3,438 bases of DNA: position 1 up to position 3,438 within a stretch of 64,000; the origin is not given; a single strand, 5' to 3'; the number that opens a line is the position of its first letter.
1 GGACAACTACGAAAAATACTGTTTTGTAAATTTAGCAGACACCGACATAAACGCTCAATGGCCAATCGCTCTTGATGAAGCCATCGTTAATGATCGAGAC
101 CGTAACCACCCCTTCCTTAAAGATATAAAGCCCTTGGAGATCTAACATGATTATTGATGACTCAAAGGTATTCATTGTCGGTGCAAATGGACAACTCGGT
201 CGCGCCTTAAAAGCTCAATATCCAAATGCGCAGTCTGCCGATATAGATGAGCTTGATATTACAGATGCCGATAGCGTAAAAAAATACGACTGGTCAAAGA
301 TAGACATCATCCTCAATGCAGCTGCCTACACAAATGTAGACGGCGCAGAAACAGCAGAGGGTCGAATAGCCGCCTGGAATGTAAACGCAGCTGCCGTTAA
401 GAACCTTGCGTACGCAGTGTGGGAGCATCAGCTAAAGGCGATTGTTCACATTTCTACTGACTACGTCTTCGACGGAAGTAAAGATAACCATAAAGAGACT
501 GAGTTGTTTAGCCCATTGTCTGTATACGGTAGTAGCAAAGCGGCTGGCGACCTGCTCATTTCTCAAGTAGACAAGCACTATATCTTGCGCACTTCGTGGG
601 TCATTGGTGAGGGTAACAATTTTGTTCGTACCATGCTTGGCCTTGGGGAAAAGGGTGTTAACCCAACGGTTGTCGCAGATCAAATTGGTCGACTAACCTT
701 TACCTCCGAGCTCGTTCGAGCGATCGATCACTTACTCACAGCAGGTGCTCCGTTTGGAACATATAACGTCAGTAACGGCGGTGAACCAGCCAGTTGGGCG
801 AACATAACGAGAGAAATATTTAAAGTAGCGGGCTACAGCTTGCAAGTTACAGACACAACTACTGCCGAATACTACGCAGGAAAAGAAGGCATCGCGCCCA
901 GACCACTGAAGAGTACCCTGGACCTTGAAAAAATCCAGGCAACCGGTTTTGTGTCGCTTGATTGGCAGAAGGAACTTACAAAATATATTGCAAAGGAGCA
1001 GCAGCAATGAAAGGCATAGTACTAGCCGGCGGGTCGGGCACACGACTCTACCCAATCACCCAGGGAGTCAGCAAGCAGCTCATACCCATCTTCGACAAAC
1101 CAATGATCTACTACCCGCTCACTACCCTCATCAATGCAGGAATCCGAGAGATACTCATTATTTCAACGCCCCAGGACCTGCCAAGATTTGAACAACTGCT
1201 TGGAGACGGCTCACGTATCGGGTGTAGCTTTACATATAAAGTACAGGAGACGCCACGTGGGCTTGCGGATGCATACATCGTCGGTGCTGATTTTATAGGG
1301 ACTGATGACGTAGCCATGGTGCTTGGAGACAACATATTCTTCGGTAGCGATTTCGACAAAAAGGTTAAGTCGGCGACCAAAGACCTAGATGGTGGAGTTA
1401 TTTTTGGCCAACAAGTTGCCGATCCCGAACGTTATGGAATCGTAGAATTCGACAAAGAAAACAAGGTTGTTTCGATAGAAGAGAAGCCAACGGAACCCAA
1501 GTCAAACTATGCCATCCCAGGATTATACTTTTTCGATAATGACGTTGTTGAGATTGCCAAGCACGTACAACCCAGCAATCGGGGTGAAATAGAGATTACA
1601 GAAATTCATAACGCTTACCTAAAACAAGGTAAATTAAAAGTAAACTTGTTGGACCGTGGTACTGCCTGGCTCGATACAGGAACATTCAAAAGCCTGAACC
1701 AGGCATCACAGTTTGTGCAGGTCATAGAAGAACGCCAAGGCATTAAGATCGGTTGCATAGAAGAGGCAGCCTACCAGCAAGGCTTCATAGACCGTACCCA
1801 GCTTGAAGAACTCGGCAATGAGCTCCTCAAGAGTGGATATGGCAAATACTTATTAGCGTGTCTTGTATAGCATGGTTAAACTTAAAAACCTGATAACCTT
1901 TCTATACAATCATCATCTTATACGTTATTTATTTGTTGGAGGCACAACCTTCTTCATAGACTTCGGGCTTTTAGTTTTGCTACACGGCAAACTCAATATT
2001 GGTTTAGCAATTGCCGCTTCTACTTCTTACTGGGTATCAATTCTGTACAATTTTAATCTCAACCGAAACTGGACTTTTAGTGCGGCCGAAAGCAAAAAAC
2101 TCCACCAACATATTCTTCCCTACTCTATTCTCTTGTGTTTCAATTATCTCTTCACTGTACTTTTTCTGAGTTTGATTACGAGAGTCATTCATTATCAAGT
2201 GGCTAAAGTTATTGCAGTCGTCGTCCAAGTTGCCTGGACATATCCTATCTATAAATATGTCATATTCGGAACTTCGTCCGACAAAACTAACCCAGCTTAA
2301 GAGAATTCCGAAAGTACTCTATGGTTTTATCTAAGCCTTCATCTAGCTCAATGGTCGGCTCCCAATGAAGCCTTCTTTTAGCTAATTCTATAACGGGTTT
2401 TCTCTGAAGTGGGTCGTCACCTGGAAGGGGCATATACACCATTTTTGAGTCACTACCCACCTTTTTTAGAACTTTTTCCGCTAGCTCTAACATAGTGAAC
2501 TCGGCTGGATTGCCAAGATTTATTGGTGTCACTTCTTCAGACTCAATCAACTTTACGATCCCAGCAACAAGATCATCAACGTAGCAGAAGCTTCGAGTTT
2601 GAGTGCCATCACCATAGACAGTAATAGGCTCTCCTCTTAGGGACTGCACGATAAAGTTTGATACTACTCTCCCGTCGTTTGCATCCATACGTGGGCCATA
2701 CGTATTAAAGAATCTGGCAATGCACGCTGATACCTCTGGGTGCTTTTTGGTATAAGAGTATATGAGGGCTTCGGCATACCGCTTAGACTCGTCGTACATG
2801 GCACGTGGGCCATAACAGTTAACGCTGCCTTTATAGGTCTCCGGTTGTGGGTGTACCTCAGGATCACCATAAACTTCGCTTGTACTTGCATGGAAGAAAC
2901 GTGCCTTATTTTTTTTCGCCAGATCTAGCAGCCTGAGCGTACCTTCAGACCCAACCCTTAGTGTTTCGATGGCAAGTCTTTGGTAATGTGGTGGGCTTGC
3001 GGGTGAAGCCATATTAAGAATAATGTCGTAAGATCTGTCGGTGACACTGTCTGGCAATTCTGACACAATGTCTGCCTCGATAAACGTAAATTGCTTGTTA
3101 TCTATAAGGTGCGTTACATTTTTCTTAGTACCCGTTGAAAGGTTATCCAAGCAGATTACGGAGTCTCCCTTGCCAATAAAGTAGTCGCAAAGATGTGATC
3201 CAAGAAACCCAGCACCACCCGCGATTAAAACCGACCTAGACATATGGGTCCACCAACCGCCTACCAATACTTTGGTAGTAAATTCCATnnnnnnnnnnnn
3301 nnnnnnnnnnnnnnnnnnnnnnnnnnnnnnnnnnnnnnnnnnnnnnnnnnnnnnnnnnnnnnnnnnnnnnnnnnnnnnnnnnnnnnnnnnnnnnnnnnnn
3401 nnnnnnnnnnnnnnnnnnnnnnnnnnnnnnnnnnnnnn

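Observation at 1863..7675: GtrA/GtrB/GT-C three-component glycosylation module split by convergent ugd and UDP-glucuronate decarboxylase genes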

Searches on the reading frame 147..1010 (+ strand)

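Call 4: search_protein_families(library=pfam, proteins=[window:147-1010:+], max_evalue=0.01)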
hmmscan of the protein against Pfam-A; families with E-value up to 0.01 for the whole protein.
window:147-1010:+ (287 aa): 5 families
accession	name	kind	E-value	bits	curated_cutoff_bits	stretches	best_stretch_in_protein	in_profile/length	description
PF04321.23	RmlD_sub_bind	-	1.6e-61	208.4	27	1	7-284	2-285/287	RmlD substrate binding domain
PF01370.27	Epimerase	-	5.7e-16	59.1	20.9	1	10-208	3-239/240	NAD dependent epimerase/dehydratase family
PF16363.11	GDP_Man_Dehyd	-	1.1e-09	38.6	27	1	28-150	51-176/332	GDP-mannose 4,6 dehydratase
PF02719.21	Polysacc_synt_2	-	2.2e-07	30.8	20.2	1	37-145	62-156/293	Polysaccharide biosynthesis protein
PF07993.18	NAD_binding_4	-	5.3e-06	26.2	20.1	1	49-155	86-210/258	Male sterility protein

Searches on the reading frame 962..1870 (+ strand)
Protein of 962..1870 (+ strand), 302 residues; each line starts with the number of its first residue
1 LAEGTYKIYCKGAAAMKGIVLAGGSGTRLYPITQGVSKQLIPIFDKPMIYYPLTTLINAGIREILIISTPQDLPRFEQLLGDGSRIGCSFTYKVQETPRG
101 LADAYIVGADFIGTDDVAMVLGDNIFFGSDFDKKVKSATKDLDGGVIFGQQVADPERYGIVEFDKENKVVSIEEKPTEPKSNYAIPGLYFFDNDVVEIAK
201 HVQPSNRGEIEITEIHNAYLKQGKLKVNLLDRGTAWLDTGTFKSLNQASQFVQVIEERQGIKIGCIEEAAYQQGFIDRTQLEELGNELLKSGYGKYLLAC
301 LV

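Call 4: search_protein_families(library=pfam, proteins=[window:962-1870:+], max_evalue=0.01)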
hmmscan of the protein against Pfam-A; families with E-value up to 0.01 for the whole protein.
window:962-1870:+ (302 aa): 3 families
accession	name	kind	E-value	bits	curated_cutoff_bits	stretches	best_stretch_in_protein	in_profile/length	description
PF00483.29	NTP_transferase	-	1e-71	241.8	21.2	1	17-252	1-242/245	Nucleotidyl transferase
PF12804.13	NTP_transf_3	-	5.3e-09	36.9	27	1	18-140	1-112/160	MobA-like NTP transferase domain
PF01128.25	IspD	-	0.00033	20.9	27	1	19-82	4-65/221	2-C-methyl-D-erythritol 4-phosphate cytidylyltransferase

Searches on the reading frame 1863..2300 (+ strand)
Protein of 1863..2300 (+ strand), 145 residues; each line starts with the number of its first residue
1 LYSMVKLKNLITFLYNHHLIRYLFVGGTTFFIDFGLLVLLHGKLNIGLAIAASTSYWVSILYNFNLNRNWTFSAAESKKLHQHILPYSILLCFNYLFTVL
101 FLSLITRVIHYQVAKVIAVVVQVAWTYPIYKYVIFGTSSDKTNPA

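Call 4: search_protein_families(library=pfam, proteins=[window:1863-2300:+], max_evalue=0.01)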
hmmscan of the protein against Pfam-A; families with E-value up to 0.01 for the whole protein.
window:1863-2300:+ (145 aa): 1 family
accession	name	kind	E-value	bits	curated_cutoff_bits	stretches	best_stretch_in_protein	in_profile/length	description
PF04138.20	GtrA_DPMS_TM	-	1.5e-17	64.3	26.1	1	21-135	1-117/117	GtrA/DPMS, transmembrane domain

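Call 5: search_protein_families(library=ncbifam, proteins=[window:1863-2300:+], max_evalue=0.001)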
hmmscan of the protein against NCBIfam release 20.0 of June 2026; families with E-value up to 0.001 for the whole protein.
window:1863-2300:+ (145 aa): 0 families

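Call 18: search_solved_structures(query=window:1863-2300:+, max_evalue=10, show_alignments=2)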
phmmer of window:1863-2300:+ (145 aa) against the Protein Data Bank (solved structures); distinct sequences matched with E-value up to 10: 1.
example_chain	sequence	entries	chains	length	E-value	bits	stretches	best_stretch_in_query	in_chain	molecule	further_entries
5mlz_A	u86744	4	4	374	0.0045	20.4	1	18-136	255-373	Dolichol monophosphate mannose synthase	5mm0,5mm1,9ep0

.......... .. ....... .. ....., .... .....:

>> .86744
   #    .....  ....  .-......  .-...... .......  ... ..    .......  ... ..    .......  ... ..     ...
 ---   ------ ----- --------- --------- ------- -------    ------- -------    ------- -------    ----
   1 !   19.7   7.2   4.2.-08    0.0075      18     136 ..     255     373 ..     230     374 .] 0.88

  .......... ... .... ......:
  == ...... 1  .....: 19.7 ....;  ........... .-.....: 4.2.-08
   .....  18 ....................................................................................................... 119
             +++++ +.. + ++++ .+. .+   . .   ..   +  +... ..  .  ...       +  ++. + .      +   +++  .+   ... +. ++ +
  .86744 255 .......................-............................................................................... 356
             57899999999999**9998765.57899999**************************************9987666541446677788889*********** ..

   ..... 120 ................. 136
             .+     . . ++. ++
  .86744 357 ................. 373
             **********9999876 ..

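Call 38: search_solved_structures(query=A2, max_evalue=1, show_alignments=1)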
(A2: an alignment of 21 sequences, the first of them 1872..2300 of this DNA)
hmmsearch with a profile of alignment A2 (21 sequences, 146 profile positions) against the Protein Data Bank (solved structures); distinct sequences matched with E-value up to 1: 1.
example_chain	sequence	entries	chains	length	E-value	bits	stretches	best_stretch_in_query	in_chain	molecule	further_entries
5mlz_A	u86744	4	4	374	4.3e-11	46.2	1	16-137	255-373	Dolichol monophosphate mannose synthase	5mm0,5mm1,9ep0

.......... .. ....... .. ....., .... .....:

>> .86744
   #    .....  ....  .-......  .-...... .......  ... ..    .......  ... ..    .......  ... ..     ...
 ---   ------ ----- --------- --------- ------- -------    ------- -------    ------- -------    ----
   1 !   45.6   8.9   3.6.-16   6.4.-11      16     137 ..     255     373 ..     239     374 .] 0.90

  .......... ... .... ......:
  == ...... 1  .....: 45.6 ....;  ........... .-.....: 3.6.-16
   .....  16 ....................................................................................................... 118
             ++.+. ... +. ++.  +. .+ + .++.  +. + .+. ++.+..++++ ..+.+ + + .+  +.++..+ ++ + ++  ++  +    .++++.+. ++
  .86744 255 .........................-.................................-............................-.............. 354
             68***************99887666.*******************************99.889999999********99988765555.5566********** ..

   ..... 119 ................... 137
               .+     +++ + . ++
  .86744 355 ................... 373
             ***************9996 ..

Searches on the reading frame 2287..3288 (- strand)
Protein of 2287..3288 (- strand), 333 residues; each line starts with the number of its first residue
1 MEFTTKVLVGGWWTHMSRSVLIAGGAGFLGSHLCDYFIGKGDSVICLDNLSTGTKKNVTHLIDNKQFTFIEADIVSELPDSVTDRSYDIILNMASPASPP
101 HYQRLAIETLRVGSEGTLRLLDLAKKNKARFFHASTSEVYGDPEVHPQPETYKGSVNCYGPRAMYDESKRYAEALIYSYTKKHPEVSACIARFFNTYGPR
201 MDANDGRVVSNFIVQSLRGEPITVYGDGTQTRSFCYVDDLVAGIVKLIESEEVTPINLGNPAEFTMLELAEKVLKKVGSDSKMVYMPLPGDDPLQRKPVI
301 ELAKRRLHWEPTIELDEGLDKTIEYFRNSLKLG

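Call 4: search_protein_families(library=pfam, proteins=[window:2287-3288:-], max_evalue=0.01)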
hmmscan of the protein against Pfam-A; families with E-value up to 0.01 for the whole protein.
window:2287-3288:- (333 aa): 6 families
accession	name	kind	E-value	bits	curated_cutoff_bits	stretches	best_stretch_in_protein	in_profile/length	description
PF01370.27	Epimerase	-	7.9e-52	176.5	20.9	1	20-258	1-239/240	NAD dependent epimerase/dehydratase family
PF16363.11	GDP_Man_Dehyd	-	1.8e-48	166.1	27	1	21-321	1-331/332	GDP-mannose 4,6 dehydratase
PF01073.25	3Beta_HSD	-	1.8e-11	44.1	22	1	21-243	1-224/280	3-beta hydroxysteroid dehydrogenase/isomerase family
PF04321.23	RmlD_sub_bind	-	7.6e-08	32.2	27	1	19-284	2-238/287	RmlD substrate binding domain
PF02719.21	Polysacc_synt_2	-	7e-07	29.1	20.2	1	161-281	134-251/293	Polysaccharide biosynthesis protein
PF07993.18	NAD_binding_4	-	3.1e-05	23.7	20.1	1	102-193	101-204/258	Male sterility protein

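Call 5: search_protein_families(library=ncbifam, proteins=[window:2287-3288:-], max_evalue=0.001)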
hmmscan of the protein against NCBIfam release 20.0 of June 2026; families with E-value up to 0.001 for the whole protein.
window:2287-3288:- (333 aa): 22 families
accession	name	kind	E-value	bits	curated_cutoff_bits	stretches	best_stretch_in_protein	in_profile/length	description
TIGR01181.1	dTDP_gluc_dehyt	equivalog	3.7e-40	138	365.1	1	20-328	2-313/321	dTDP-glucose 4,6-dehydratase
NF008872.0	PRK11908.1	equivalog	3.9e-34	118.2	294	1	19-329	3-338/349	bifunctional UDP-4-keto-pentose/UDP-xylose synthase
NF005998.1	PRK08125.1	equivalog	7.8e-33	113.7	777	1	17-326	315-649/649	bifunctional UDP-4-amino-4-deoxy-L-arabinose formyltransferase/UDP-glucuronic acid oxidase ArnA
TIGR01179.1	galE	equivalog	4.6e-30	104.6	262.3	1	20-324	2-323/332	UDP-glucose 4-epimerase GalE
TIGR04180.1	EDH_00030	hypoth_equivalog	2.9e-27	95.5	475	1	20-283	1-262/297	NAD-dependent 4,6-dehydratase LegB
TIGR02197.1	heptose_epim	equivalog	4.8e-25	88.4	274.6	1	20-319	1-306/316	ADP-glyceromanno-heptose 6-epimerase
NF007490.0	PRK10084.1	subfamily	3.4e-22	78.9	649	1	20-328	3-336/361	dTDP-glucose 4,6-dehydratase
NF011728.1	PRK15181.1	equivalog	1.3e-21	77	760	1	19-325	17-336/348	Vi polysaccharide biosynthesis UDP-N-acetylglucosaminuronic acid C-4 epimerase TviC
NF007582.0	PRK10217.1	equivalog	8e-21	74.5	698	1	18-271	2-264/355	dTDP-glucose 4,6-dehydratase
NF007956.0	PRK10675.1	subfamily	5.1e-20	71.9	394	1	19-324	2-327/338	UDP-glucose 4-epimerase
NF047922.1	GDPFucSynFcl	equivalog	7.7e-13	48.5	500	1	219-328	194-303/308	GDP-L-fucose synthase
TIGR02622.1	CDP_4_6_dhtase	equivalog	1.7e-11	43.9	278.45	1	17-329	4-333/352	CDP-glucose 4,6-dehydratase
NF041015.1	UDPsulfquin_syn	equivalog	1.7e-10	40.4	575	1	202-250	232-280/384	UDP-sulfoquinovose synthase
NF008360.0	PRK11150.1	equivalog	6.8e-10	38.6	452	1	20-289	2-265/310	ADP-glyceromanno-heptose 6-epimerase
TIGR01472.1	gmd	equivalog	4e-08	32.9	415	1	21-246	4-237/342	GDP-mannose 4,6-dehydratase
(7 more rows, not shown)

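Call 13: search_solved_structures(query=window:2287-3243:-, max_evalue=1e-20)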
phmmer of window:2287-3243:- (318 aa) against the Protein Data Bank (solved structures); distinct sequences matched with E-value up to 1e-20: 50.
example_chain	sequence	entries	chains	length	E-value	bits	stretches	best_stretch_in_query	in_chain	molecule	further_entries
4gll_A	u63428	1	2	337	4.2e-99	335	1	3-316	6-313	UDP-glucuronic acid decarboxylase 1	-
2b69_A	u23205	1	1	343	4.5e-99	334.9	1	3-316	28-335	UDP-glucuronate decarboxylase 1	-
4m55_A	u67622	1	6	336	2.1e-98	332.7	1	3-316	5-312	UDP-glucuronic acid decarboxylase 1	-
4lk3_A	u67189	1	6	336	2.9e-98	332.3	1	3-316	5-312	UDP-glucuronic acid decarboxylase 1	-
7ys8_A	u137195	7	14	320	1.5e-38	136.2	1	5-313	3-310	UDP-glucose 4-epimerase | UDP-glucose 4-epimerase along with EC 5.1.3.2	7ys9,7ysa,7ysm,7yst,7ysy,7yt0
4zrm_A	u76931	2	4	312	5.5e-37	131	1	4-315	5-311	UDP-glucose 4-epimerase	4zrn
8vr2_A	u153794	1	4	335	6.6e-31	111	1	3-312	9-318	NAD-dependent epimerase/dehydratase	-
6zl6_A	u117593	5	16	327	2.1e-29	106.1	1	5-313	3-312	Epimerase domain-containing protein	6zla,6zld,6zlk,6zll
8rdg_A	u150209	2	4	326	4e-29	105.2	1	5-308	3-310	SDR family NAD(P)-dependent oxidoreductase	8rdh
6zlj_A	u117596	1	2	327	7.2e-29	104.3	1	5-313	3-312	Epimerase domain-containing protein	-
8rdi_A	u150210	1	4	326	1.4e-28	103.3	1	5-308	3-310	SDR family NAD(P)-dependent oxidoreductase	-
6pmh_A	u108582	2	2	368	2.5e-27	99.3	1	3-314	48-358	UDP-glucose 4-epimerase related protein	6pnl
2hun_A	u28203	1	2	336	1.3e-26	96.9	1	3-312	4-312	336aa long hypothetical dTDP-glucose 4,6-dehydratase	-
6dnt_A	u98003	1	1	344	3.8e-26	95.4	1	3-313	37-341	NAD-dependent epimerase/dehydratase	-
6wjb_A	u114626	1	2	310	1.9e-25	93.1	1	4-237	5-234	NAD-dependent epimerase/dehydratase family protein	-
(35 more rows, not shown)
